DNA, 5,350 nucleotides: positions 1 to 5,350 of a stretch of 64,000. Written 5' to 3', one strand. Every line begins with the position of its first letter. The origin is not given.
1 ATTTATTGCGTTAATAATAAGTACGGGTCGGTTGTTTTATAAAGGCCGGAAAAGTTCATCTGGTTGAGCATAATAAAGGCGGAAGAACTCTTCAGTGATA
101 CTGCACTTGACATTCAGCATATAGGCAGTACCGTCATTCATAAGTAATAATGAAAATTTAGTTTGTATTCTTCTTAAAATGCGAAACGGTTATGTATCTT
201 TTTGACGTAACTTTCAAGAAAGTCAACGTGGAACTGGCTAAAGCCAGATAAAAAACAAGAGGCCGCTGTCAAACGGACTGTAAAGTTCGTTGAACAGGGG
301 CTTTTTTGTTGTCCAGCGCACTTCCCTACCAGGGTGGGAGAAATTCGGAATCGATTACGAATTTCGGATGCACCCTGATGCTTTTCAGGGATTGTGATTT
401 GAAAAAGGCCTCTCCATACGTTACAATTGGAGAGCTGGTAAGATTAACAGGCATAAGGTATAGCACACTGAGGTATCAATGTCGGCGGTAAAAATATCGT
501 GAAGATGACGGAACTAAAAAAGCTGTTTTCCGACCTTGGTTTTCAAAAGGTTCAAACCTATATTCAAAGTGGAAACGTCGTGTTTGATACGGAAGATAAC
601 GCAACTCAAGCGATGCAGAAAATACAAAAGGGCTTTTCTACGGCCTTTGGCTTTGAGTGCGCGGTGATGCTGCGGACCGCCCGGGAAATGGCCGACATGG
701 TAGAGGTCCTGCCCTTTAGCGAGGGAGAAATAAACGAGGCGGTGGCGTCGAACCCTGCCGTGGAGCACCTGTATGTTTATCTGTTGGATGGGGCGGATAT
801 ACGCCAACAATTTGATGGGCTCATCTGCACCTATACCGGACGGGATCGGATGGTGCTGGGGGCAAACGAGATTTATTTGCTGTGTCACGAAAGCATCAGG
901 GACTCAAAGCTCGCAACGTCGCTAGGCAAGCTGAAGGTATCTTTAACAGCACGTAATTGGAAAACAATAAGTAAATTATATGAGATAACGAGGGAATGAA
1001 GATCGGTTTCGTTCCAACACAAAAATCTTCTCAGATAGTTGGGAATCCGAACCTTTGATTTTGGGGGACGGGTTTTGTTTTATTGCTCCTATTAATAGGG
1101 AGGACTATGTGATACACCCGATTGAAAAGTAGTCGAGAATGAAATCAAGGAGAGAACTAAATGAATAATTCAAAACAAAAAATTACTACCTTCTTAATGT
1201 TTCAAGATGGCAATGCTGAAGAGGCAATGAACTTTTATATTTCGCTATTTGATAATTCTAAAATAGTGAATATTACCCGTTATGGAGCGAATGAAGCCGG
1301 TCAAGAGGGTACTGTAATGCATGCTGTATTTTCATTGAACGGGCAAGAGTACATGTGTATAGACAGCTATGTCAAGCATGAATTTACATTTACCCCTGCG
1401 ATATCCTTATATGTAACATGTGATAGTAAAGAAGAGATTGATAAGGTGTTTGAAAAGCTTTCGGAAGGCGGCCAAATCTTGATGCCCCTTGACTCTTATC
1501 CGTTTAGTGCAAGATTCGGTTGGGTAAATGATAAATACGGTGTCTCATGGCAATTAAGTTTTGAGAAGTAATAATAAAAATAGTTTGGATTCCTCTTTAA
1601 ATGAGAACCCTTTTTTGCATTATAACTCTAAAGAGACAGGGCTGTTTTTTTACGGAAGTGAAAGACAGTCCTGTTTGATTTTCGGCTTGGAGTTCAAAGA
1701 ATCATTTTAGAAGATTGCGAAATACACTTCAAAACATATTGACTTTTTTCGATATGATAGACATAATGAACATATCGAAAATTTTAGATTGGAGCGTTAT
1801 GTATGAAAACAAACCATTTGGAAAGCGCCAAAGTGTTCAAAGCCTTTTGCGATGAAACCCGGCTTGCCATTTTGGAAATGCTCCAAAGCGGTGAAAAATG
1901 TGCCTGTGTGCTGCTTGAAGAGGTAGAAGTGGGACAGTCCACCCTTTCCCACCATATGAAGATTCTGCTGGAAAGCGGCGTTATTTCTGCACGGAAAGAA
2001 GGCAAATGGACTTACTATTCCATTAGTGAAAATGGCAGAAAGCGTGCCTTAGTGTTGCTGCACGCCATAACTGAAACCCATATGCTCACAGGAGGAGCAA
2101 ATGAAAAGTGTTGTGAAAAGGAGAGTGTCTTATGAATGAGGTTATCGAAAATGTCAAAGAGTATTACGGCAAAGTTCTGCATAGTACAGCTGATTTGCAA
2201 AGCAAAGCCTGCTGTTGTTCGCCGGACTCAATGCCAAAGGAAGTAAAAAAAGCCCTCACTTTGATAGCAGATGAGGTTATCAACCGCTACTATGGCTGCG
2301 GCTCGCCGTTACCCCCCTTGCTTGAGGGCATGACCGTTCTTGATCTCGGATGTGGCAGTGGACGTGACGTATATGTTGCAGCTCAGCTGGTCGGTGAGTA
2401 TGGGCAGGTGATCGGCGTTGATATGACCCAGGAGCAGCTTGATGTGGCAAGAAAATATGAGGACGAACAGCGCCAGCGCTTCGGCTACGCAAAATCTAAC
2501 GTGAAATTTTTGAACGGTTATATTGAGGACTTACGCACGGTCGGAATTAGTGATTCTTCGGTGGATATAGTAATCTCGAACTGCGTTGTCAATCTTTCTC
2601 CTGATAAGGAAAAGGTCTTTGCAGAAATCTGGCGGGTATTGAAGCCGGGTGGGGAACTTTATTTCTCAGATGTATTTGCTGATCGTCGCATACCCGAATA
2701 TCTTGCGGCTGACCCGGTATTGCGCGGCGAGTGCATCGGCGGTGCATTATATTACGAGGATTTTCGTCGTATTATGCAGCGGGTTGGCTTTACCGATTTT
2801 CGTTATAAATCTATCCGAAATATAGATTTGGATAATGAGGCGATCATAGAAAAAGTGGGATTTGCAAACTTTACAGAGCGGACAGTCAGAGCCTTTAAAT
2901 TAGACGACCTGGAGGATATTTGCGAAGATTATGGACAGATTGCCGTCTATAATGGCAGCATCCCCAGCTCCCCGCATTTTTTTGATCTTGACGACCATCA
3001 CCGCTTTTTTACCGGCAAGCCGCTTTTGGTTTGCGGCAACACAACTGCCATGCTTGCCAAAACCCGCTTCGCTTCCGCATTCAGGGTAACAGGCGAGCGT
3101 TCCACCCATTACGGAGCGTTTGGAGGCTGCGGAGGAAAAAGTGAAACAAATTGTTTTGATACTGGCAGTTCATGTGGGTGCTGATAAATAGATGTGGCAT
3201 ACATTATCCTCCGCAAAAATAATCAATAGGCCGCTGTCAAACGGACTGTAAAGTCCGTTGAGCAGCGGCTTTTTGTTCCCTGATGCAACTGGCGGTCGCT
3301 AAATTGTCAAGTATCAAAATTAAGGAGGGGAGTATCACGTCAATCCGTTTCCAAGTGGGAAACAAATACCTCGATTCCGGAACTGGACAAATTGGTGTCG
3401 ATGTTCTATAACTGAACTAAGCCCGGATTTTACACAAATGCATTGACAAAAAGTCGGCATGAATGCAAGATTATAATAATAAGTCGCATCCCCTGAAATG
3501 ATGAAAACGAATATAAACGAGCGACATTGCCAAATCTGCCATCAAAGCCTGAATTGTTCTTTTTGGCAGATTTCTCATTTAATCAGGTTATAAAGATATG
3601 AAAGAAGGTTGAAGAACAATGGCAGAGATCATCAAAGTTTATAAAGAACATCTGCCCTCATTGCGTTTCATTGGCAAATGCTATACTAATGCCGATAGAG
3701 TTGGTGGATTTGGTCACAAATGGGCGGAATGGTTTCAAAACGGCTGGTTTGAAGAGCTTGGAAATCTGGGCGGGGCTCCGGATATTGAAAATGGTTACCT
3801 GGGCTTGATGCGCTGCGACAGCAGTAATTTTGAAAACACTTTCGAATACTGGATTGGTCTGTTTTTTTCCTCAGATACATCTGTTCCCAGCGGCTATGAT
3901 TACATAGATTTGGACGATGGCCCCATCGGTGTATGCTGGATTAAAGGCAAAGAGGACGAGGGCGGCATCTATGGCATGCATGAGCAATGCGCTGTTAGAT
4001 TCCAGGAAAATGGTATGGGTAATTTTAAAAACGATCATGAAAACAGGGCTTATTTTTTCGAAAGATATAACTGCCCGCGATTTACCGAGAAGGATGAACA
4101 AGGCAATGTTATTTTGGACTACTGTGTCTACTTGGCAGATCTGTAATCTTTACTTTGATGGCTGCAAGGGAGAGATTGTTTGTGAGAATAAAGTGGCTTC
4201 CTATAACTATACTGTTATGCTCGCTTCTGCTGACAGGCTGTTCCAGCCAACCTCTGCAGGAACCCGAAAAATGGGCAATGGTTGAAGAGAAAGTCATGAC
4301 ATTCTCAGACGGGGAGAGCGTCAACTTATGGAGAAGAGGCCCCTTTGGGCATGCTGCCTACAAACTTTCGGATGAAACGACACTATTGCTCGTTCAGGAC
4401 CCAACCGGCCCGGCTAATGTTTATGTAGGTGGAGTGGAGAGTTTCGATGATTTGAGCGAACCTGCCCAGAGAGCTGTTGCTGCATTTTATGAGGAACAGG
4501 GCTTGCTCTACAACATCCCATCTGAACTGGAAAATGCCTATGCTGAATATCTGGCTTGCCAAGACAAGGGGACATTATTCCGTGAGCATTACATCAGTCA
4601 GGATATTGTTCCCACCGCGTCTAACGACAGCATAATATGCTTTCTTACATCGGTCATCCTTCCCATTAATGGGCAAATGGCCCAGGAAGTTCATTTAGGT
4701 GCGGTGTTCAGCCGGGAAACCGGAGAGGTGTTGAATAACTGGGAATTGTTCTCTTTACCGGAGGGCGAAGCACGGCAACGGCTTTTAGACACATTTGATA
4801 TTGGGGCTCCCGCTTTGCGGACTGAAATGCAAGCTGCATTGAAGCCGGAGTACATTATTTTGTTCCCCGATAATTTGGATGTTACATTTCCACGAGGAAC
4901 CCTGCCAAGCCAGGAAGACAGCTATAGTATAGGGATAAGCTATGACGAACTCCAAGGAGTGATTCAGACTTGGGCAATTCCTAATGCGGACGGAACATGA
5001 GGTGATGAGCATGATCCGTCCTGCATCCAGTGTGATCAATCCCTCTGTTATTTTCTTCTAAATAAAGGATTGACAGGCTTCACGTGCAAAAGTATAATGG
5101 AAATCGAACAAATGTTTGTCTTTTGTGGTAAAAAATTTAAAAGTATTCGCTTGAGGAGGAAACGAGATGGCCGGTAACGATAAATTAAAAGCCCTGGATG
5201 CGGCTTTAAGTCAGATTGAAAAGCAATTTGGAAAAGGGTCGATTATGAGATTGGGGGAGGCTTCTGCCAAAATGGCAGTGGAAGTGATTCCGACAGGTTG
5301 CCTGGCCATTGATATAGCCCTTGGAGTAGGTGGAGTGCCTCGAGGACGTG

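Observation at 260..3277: Arsenic-resistance cassette (DUF1697 remnant, PhnB-like VOC, arsR, arsM) bracketed by two near-identical copies of the same terminator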

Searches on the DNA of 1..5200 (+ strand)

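Call 12: search_rna_families(source=window, start=1, end=5200, threshold=evalue, max_evalue=1)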
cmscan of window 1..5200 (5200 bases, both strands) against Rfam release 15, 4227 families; matches with E-value up to 1: 3.
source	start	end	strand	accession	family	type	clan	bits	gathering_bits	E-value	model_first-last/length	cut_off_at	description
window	3205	3284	-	RF00679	mir-210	Gene; miRNA;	-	21.9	50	0.13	1-96/96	no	mir-210 microRNA precursor family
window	4133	4255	+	RF00418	SNORA58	Gene; snRNA; snoRNA; HACA-box;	CL00036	21.7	75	0.86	1-136/136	no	Small nucleolar RNA SNORA58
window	4152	4208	+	RF03031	ssnA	Cis-reg;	-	18.9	37.3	0.25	1-48/48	no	ssnA RNA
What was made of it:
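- Tried and rejected: Nothing meaningful turned up, only sub-threshold eukaryotic families (call 12).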

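Call 69: search_dna_similar(query=window:200-3400:+, collection=plasmids, mode=distant, max_rows=8)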
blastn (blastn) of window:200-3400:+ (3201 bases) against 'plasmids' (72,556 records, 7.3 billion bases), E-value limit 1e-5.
Records with a match: 4; places in all: 4; records where one place covers at least 80% of the query: 0.
Best place of each record, by identity: 60-80% 4.
By first word of the organism name: Bacillus 1; Mesobacillus 1; Priestia 1; Clostridium 1.
By predicted mobility (MOB-suite, as given by PLSDB): non-mobilizable 4.
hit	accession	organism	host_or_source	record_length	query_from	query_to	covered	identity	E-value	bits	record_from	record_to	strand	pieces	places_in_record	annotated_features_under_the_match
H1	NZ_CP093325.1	Bacillus sp. N5-665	whole organism,peat soil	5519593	958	1357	12%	71.0%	6e-47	197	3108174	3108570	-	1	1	none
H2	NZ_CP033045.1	Mesobacillus foraminis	cell culture,Red Sea lagoons-Mangrove ...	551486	978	1358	12%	68.5%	6e-28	135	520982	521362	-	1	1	VOC family protein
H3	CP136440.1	Priestia filamentosa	Leaves of Cigar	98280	978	1358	12%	68.3%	5e-29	139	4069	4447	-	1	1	VOC family protein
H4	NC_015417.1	Clostridium botulinum BKT015925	-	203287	1532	1830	9%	66.3%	4e-12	83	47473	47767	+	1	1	metalloregulator ArsR/SmtB family transcription factor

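Call 70: search_dna_similar(query=window:200-3400:+, collection=phages, mode=distant, max_rows=5)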
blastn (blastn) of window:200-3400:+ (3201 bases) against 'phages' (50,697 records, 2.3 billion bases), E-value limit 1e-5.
No match.
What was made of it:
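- Tried and rejected: Only distant phnB and arsR matches were found (calls 69, 70).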

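Call 74: build_rna_model(alignment_id=A2, structure=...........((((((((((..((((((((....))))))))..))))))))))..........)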
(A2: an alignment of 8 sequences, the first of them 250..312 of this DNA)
Model R1 built from alignment A2 (8 sequences, 65 columns); structure: as given.
model positions 63; base pairs 18; branch points 0; effective number of sequences 2.44; information 0.889 bits per position. Calibrated on 0.2 Mb of random sequence (short: E-values are rough).
structure used (alignment columns):
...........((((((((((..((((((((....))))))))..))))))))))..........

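Call 75: search_with_rna_model(model_id=R1, sources=[window, L003, L004, L005, L006, L009, L012, L013, L016, L017, L019, L021], max_evalue=10)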
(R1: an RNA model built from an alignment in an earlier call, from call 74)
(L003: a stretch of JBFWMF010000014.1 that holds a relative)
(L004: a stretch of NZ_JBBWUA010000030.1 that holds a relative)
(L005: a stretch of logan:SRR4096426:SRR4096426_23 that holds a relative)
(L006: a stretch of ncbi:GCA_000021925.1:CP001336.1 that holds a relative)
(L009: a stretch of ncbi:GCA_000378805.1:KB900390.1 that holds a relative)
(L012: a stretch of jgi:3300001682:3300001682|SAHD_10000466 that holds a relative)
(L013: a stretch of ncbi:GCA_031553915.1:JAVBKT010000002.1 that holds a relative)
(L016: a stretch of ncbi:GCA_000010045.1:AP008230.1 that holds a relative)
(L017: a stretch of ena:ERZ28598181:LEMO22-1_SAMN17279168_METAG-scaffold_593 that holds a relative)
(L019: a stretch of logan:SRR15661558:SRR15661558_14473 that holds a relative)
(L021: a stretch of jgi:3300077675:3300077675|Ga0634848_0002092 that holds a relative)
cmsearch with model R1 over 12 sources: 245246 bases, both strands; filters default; matches with E-value up to 10: 36.
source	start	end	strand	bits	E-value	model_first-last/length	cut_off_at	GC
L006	8177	8239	+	87.3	4.8e-24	1-63/63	no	0.44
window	250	312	+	85.7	1.5e-23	1-63/63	no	0.43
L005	9752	9814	+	85.7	1.5e-23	1-63/63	no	0.43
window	3218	3280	+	84.7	3.1e-23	1-63/63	no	0.48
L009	11087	11149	+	84.7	3.1e-23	1-63/63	no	0.48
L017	9841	9903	+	82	2.2e-22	1-63/63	no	0.49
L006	11087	11149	+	82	2.3e-22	1-63/63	no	0.48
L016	9871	9933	+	82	2.3e-22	1-63/63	no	0.48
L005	8785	8847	+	81.6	3.2e-22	1-63/63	no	0.48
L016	6940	7002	+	78.5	2.9e-21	1-63/63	no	0.49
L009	7861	7923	+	77.4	6.7e-21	1-63/63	no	0.44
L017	9842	9904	-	72.9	1.8e-19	1-63/63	no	0.51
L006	8178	8240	-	53.9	1.9e-13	1-63/63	no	0.46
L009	11088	11150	-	52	7.3e-13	1-63/63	no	0.48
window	3219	3281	-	52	7.3e-13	1-63/63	no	0.48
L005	8786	8848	-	50.8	1.8e-12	1-63/63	no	0.49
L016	6941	7003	-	50.5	2.3e-12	1-63/63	no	0.49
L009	7861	7924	-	47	2.9e-11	1-63/63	no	0.45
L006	11088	11150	-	44.3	2e-10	1-63/63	no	0.48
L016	9872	9934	-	44.3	2e-10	1-63/63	no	0.48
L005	9753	9815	-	44.2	2.3e-10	1-63/63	no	0.44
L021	5612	5653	+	21.2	0.0043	1-63/63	no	0.31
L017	935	993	+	15.9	0.22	1-63/63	no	0.42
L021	5613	5654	-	14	0.83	1-63/63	no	0.31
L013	9096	9134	-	13.9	0.9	1-63/63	no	0.36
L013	13694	13762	+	13.5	1.2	1-63/63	no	0.54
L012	118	148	+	11.6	4.9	1-63/63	no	0.35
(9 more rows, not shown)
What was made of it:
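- On REP-like dispersed palindromic repeats: The 64-kb window has 2 strong copies and one 25-bit look-alike (call 75).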

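Call 82: search_with_rna_model(model_id=R1, sources=[L023, L014, L015, L020, L010, L011, L018, L002], max_evalue=1)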
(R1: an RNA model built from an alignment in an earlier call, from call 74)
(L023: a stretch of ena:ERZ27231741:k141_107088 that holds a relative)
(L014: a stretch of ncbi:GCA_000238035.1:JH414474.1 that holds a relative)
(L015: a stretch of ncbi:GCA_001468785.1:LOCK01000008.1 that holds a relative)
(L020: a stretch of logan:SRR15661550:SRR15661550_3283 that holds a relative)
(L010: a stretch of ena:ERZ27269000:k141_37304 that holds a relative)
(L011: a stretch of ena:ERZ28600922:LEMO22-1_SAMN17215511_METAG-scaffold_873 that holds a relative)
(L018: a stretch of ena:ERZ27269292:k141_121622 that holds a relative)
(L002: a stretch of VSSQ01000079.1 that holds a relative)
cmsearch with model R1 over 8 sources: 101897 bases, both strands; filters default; matches with E-value up to 1: 22.
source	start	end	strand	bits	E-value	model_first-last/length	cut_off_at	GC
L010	3685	3747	+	84.7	1.3e-23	1-63/63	no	0.48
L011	3722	3784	+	84.7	1.3e-23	1-63/63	no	0.48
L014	9871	9933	+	82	9.5e-23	1-63/63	no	0.48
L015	9871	9933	+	82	9.5e-23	1-63/63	no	0.48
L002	2746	2808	+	82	9.5e-23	1-63/63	no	0.48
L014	6975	7037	+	78.5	1.2e-21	1-63/63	no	0.49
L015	6954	7016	+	78.5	1.2e-21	1-63/63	no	0.49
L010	459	521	+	77.4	2.8e-21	1-63/63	no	0.44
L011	496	558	+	77.4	2.8e-21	1-63/63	no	0.44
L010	3686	3748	-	52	3e-13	1-63/63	no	0.48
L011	3723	3785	-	52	3e-13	1-63/63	no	0.48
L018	1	45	+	50.8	7.6e-13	19-63/63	5'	0.51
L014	6976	7038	-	50.5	9.5e-13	1-63/63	no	0.49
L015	6955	7017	-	50.5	9.5e-13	1-63/63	no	0.49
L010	459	522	-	47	1.2e-11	1-63/63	no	0.45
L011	496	559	-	47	1.2e-11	1-63/63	no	0.45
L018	1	46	-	46.8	1.4e-11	1-46/63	3'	0.52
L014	9872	9934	-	44.3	8.5e-11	1-63/63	no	0.48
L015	9872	9934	-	44.3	8.5e-11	1-63/63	no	0.48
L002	2747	2809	-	44.3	8.5e-11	1-63/63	no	0.48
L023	5667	5721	+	15.6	0.11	1-63/63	no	0.36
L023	5668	5722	-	15.3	0.14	1-63/63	no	0.36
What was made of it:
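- Everything else in about 350 kb of Desulfitobacteriaceae sequence scores 25 bits or less (calls 75, 82).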

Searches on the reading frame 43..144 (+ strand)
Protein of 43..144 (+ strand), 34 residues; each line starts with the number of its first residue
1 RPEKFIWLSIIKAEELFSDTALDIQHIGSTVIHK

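Call 67: search_protein_families(library=pfam, proteins=[window:43-144:+], max_evalue=10)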
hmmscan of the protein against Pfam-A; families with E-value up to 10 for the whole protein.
seq(34 aa): 1 family
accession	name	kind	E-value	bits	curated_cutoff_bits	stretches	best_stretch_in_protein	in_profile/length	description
PF04229.20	GrpB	-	0.13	12.9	25.5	1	15-33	19-38/159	GrpB protein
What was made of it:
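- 66..218 (+): Patchwork of fragments between X and the helicase remnant. 66-141 is a weak GrpB-like internal fragment. 142-187 is about 85% similar to the 3' flank of phnB. Pfam GrpB E=0.13 only (call 67).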

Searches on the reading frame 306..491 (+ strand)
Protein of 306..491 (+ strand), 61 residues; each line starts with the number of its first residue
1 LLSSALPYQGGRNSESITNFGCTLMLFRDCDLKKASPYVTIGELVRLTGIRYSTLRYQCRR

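Call 6: search_protein_families(library=pfam, proteins=[window:306-491:+], max_evalue=0.01)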
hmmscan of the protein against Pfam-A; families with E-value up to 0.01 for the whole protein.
window:306-491:+ (61 aa): 1 family
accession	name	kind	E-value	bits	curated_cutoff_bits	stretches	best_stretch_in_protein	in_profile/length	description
PF00376.29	MerR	-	0.00092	19.4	28.2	1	40-57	1-18/38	MerR family regulatory protein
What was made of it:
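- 411..469 (+): 5' remnant of a small merR-family gene (intact at 86-87 aa in DCB-2 and Y51). The remnant ends at a 260-bp deletion junction at 469/470. Pfam MerR E=9e-4 (call 6).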
